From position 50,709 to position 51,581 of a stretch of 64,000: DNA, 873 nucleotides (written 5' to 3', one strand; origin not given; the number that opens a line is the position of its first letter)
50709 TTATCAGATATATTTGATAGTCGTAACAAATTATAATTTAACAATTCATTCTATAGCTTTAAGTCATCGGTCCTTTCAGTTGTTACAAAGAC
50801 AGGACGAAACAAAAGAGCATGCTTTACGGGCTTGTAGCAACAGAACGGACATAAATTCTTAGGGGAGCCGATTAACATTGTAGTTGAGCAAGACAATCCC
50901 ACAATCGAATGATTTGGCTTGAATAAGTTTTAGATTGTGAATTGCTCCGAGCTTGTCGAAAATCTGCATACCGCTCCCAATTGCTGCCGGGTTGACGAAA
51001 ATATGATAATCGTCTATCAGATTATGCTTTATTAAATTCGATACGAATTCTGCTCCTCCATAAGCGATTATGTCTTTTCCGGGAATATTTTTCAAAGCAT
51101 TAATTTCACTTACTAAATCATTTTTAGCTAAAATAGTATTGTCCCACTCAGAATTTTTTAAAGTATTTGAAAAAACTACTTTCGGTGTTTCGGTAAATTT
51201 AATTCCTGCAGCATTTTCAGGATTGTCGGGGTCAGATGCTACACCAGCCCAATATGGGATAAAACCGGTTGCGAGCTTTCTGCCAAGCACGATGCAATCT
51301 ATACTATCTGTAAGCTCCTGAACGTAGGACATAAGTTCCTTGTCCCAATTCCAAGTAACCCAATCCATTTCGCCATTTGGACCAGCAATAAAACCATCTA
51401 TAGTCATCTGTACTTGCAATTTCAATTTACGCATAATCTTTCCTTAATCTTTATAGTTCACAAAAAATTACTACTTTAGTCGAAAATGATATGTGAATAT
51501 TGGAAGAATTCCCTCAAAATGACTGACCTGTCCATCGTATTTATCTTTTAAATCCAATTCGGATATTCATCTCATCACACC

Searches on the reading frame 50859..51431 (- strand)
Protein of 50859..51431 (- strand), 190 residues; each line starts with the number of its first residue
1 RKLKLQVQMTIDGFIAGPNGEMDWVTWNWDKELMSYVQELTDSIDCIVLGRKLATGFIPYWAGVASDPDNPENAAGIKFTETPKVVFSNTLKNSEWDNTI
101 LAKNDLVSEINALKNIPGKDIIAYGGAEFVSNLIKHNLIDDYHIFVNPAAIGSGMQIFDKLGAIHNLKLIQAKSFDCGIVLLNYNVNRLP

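Call 8: search_protein_families(library=pfam, proteins=[window:50859-51431:-])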
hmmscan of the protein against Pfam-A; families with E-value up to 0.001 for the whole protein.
window:50859-51431:- (190 aa): 1 family
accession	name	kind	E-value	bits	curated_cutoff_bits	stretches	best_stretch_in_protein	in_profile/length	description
PF01872.23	RibD_C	-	3.2e-23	83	24.1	1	2-181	2-197/197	RibD C-terminal domain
